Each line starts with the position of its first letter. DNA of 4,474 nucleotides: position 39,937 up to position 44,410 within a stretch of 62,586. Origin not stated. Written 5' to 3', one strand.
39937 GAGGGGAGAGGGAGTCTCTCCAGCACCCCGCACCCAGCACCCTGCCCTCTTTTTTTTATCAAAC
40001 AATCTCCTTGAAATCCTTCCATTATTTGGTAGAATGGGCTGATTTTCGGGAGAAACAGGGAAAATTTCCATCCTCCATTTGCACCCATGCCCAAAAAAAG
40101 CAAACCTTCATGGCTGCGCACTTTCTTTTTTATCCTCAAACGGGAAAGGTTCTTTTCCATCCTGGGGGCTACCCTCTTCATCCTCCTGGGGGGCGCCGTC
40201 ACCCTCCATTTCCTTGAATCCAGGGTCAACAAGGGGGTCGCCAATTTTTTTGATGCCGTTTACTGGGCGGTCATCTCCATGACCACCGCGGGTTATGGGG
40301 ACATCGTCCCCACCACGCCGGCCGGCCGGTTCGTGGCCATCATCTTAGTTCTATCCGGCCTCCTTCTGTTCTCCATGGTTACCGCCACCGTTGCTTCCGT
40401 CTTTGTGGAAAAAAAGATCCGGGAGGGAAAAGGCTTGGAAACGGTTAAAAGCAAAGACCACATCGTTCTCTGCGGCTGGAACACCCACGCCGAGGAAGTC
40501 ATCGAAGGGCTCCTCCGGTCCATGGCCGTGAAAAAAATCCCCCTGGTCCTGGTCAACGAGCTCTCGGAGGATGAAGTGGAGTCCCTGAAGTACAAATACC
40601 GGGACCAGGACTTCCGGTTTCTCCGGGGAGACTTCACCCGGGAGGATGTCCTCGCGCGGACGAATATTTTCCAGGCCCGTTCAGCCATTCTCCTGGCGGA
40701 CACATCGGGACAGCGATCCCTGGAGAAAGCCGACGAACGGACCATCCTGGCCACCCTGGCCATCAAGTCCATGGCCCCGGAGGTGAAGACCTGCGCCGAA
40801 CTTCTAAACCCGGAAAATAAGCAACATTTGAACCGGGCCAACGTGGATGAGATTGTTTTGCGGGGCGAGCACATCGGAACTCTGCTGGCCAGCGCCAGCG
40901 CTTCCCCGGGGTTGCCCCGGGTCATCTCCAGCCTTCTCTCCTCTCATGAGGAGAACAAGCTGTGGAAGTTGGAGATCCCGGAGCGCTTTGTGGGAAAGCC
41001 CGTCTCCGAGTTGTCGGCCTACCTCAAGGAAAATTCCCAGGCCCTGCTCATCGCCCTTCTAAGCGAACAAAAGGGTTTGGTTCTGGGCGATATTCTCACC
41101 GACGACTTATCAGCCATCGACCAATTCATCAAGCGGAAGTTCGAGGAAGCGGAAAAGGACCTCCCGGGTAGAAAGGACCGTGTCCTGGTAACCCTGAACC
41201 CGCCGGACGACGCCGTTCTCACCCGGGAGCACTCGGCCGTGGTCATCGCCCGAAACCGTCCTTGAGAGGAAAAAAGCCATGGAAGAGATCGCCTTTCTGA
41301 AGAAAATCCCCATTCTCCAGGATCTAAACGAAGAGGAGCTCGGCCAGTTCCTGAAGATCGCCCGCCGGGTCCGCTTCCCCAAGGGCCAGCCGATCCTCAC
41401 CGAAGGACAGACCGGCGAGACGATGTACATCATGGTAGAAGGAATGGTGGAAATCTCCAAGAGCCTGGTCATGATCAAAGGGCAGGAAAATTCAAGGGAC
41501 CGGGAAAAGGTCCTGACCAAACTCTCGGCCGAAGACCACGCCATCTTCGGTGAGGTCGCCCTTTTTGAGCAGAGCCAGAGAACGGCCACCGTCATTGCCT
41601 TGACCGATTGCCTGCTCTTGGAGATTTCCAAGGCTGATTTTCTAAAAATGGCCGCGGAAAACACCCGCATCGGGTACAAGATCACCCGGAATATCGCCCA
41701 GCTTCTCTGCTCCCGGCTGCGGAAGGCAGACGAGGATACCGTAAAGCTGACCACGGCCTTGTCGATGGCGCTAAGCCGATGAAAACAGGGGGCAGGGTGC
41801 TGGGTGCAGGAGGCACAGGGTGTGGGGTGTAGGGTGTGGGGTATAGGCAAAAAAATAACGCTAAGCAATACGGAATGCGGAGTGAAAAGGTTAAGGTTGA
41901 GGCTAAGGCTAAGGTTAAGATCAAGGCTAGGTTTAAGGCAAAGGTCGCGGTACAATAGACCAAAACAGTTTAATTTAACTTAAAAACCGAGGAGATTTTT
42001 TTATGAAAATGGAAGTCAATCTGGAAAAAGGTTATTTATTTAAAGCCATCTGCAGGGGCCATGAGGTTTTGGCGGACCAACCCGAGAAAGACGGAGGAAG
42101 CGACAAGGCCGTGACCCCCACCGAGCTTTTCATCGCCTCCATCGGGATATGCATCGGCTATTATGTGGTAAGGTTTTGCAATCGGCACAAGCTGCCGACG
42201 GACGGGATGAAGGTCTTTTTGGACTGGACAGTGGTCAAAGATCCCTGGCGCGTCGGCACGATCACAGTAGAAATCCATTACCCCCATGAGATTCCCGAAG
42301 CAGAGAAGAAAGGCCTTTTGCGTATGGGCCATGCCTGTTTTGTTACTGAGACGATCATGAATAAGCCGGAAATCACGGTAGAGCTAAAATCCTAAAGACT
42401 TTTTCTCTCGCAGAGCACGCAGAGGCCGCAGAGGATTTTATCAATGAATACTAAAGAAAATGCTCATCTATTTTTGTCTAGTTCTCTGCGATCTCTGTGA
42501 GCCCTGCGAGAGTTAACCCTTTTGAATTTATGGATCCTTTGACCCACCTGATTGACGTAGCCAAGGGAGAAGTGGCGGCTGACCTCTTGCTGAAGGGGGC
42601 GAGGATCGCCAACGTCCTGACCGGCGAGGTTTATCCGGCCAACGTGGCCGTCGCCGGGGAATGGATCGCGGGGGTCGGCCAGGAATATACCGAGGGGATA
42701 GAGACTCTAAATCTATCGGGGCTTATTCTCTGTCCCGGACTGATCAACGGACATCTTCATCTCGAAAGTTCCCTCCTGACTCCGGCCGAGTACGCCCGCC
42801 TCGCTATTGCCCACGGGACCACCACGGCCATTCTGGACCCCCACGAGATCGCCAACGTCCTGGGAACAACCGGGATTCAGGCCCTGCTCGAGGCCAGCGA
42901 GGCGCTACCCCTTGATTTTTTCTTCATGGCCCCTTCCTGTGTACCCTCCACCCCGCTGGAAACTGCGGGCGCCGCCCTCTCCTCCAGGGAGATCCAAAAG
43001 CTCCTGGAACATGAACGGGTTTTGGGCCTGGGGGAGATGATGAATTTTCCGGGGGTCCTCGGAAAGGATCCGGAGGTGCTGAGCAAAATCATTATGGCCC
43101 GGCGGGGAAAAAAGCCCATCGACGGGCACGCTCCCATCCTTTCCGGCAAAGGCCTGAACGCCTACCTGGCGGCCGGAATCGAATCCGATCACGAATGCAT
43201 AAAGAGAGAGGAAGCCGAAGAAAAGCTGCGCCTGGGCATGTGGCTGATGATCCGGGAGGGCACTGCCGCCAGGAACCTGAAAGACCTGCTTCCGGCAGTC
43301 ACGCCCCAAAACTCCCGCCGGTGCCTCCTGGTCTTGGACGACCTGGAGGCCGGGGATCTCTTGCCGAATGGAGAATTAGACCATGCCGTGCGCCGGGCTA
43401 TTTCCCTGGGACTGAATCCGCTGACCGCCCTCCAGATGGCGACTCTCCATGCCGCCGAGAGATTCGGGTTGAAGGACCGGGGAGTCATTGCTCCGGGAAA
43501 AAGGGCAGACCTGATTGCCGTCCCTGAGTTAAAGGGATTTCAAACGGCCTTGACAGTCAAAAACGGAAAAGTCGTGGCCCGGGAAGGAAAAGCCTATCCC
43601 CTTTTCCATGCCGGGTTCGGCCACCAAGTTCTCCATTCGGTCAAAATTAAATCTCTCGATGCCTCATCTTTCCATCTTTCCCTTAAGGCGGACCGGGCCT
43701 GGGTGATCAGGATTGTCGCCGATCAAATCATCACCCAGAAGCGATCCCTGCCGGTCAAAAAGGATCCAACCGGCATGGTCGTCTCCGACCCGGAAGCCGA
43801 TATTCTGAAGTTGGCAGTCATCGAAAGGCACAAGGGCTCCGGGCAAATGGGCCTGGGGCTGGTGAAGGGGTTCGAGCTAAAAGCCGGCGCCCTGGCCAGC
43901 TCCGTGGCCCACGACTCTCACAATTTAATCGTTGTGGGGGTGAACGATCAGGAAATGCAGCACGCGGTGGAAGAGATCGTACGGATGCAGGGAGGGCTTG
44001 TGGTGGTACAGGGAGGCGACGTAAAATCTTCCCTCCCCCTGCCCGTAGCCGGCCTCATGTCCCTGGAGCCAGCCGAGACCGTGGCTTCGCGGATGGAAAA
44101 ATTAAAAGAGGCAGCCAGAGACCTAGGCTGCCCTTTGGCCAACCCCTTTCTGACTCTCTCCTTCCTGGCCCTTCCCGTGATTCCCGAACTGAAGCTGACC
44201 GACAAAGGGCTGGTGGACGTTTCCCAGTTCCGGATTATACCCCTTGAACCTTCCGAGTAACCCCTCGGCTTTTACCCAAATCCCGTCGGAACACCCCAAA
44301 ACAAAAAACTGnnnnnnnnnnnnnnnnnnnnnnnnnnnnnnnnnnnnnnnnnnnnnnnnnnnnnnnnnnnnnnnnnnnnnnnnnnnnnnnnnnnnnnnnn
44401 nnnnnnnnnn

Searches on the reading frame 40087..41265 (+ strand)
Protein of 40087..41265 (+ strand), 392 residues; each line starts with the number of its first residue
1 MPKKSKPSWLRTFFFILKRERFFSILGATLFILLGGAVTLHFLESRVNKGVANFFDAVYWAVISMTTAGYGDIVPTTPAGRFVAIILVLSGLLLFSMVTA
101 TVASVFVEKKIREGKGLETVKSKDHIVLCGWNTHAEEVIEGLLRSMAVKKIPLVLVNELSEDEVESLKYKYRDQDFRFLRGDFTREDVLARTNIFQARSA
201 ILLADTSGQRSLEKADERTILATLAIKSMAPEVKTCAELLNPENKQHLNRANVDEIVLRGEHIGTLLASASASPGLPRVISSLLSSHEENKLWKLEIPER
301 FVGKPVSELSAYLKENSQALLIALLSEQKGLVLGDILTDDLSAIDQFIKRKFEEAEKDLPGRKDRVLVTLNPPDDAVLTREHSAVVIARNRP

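Call 11: search_protein_families(library=pfam, proteins=[window:40087-41265:+], max_evalue=0.01)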
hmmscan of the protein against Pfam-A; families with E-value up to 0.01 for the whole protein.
window:40087-41265:+ (392 aa): 5 families
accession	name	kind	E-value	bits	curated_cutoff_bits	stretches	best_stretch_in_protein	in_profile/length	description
PF07885.22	Ion_trans_2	-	5.4e-19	68.3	22.5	1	29-107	3-78/79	Ion channel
PF02254.24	TrkA_N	-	1.1e-12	48.7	23.8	1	126-257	1-114/116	TrkA-N domain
PF22614.2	Slo-like_RCK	-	1.1e-12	48.1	24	1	122-235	2-117/119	Calcium-activated potassium channel slowpoke-like RCK domain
PF00520.37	Ion_trans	-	7.7e-10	38.8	25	1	23-110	143-237/241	Ion transport protein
PF00060.32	Lig_chan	-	0.001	19.3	30.8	1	46-121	25-110/146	Ligand-gated ion channel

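Call 18: find_encoding_contigs(protein=window:40087-41265:+, flank=10000, max_places=10)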
Protein window:40087-41265:+ (392 aa): 3 contigs read that carry it; 3 places shown.
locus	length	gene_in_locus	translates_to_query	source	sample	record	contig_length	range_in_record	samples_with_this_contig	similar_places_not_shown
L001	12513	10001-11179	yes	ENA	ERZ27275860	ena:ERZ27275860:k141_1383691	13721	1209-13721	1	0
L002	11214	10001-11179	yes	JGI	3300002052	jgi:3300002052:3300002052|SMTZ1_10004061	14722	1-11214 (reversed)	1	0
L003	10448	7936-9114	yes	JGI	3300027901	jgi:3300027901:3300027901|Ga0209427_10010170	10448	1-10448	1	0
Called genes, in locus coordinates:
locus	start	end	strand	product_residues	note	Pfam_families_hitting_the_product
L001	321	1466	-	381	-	PF01464:SLT, PF01476:LysM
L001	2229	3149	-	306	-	PF19799:DUF6282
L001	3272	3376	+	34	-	-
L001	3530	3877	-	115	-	PF01042:Ribonuc_L-PSP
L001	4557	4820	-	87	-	-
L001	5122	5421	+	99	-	PF00216:Bac_DNA_binding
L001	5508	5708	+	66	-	PF00313:CSD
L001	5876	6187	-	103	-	PF01844:HNH (weak)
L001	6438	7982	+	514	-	PF00140:Sigma70_r1_2, PF04542:Sigma70_r2, PF04539:Sigma70_r3, PF04545:Sigma70_r4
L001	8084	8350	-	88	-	-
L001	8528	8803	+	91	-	-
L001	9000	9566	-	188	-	PF02525:Flavodoxin_2 (weak), PF03358:FMN_red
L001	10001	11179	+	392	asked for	PF00520:Ion_trans, PF07885:Ion_trans_2, PF22614:Slo-like_RCK, PF02254:TrkA_N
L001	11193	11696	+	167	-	PF00027:cNMP_binding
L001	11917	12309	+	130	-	PF02566:OsmC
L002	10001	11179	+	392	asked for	PF00520:Ion_trans, PF07885:Ion_trans_2, PF22614:Slo-like_RCK, PF02254:TrkA_N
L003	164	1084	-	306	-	PF19799:DUF6282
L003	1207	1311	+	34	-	-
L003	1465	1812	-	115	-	PF01042:Ribonuc_L-PSP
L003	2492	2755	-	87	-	-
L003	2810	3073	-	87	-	-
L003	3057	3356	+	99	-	PF00216:Bac_DNA_binding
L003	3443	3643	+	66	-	PF00313:CSD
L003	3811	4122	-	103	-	PF01844:HNH (weak)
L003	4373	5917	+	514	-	PF00140:Sigma70_r1_2, PF04542:Sigma70_r2, PF04539:Sigma70_r3, PF04545:Sigma70_r4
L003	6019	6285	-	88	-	-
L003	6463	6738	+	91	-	-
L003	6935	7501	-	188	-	PF02525:Flavodoxin_2 (weak), PF03358:FMN_red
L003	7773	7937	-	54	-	-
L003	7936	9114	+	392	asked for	PF00520:Ion_trans, PF07885:Ion_trans_2, PF22614:Slo-like_RCK, PF02254:TrkA_N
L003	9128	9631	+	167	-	PF00027:cNMP_binding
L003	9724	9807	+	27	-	-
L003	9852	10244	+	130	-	PF02566:OsmC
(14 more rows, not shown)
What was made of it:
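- L001-L003 have the same order as the window (call 18).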

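Call 37: find_related_loci(query=A3, collection=genome_contigs, flank=10000)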
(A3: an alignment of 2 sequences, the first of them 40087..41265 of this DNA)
Query A3 (392 aa) in genome_contigs; peptide patterns used: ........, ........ (x = any residue, [..] = any of these).
127 stretches matched a pattern; 3 encode a relative of the query (tblastn E <= 1e-3); 3 distinct loci.
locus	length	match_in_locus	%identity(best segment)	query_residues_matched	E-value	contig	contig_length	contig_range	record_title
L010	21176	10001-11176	92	1-392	0e+0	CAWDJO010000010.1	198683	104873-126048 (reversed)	MAG: uncultured delta proteobacterium isolate MFD00709.bin.2.147 genome assembly, contig: contig_13334, whole genome sho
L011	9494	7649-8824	90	1-392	0e+0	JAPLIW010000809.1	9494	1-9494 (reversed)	MAG: Deltaproteobacteria bacterium isolate LacPavin_0920_SED5_MAG_56_12 LacPavin_0920_SED5_scaffold_2090150, whole genom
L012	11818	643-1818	85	1-392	0e+0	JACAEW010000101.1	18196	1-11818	MAG: Syntrophaceae bacterium isolate L.E.D.56 k119_1137231, whole genome shotgun sequence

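Call 43: search_protein_families(library=pfam, proteins=[L010:2333-3058:+, L010:4675-5886:+, L010:3766-4236:-, L010:8653-9012:-, L010:8327-8683:+, L011:931-2868:-, L011:3343-4248:-, L011:4421-5620:-, L011:6913-7224:+, L011:2572-3075:+], max_evalue=0.01)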
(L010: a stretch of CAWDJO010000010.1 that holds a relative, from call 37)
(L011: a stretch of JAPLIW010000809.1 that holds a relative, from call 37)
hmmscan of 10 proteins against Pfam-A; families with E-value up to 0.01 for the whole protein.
L010:2333-3058:+ (241 aa): 1 family
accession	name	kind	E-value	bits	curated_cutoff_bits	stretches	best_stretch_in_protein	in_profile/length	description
PF01553.26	Acyltransferase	-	6e-22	78.3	23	1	39-169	3-131/132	Acyltransferase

L010:4675-5886:+ (403 aa): 1 family
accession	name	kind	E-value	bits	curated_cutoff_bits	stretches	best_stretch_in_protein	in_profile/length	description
PF25819.1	Nal1_C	-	9.3e-08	32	26.1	1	192-294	134-230/268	Nal1 C-terminal domain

L010:3766-4236:- (156 aa): 0 families

L010:8653-9012:- (119 aa): 0 families

L010:8327-8683:+ (118 aa): 0 families

L011:931-2868:- (645 aa): 2 families
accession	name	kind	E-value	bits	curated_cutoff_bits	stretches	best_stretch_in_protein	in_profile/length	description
PF02705.21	K_trans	-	8.4e-186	618.3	24.8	1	33-482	1-449/454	K+ potassium transporter integral membrane domain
PF22776.1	K_trans_C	-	3.4e-47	160.5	24.8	1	497-645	1-151/151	K+ potassium transporter C-terminal domain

L011:3343-4248:- (301 aa): 0 families

L011:4421-5620:- (399 aa): 0 families

L011:6913-7224:+ (103 aa): 0 families

L011:2572-3075:+ (167 aa): 0 families

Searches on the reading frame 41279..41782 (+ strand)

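Call 11: search_protein_families(library=pfam, proteins=[window:41279-41782:+], max_evalue=0.01)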
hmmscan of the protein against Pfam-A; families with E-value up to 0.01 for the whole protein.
window:41279-41782:+ (167 aa): 2 families
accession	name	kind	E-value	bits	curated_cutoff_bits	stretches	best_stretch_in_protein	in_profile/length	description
PF00027.35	cNMP_binding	-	3.5e-21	75.4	27.5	1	31-128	2-89/89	Cyclic nucleotide-binding domain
PF06026.20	Rib_5-P_isom_A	-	0.0037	17.3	26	1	44-97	24-77/173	Ribose 5-phosphate isomerase A (phosphoriboisomerase A)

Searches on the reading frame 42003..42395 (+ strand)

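Call 11: search_protein_families(library=pfam, proteins=[window:42003-42395:+], max_evalue=0.01)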
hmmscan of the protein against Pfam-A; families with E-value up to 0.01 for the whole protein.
window:42003-42395:+ (130 aa): 1 family
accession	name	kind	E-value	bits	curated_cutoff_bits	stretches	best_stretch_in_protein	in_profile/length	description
PF02566.24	OsmC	-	3.5e-11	43.8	27.5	1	32-127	1-100/100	OsmC-like protein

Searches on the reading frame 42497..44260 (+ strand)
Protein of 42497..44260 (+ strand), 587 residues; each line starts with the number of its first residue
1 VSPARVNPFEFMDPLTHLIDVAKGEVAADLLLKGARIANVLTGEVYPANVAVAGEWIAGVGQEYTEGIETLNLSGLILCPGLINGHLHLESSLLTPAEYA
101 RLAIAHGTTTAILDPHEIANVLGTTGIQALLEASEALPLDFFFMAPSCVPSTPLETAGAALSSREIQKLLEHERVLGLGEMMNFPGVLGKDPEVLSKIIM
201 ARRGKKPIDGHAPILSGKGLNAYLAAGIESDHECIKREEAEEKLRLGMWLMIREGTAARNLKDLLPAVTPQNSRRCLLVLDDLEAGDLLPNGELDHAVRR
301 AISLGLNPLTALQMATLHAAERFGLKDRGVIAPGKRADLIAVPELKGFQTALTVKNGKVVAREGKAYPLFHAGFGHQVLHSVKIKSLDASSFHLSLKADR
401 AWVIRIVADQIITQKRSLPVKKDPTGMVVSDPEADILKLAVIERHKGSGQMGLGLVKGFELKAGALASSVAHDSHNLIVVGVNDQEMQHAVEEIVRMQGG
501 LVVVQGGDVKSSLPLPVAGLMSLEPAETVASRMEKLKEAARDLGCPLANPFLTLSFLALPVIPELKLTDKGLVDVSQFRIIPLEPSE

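Call 11: search_protein_families(library=pfam, proteins=[window:42497-44260:+], max_evalue=0.01)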
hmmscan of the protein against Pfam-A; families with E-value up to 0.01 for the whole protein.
window:42497-44260:+ (587 aa): 3 families
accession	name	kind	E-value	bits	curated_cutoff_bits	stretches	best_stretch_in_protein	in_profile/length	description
PF13382.11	Adenine_deam_C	-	2e-69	232.8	27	1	410-578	1-168/169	Adenine deaminase C-terminal domain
PF01979.26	Amidohydro_1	-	3.5e-37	128.9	25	1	77-360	1-345/345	Amidohydrolase family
PF07969.17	Amidohydro_3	-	6.6e-11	42.8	29.7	1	302-360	403-471/472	Amidohydrolase family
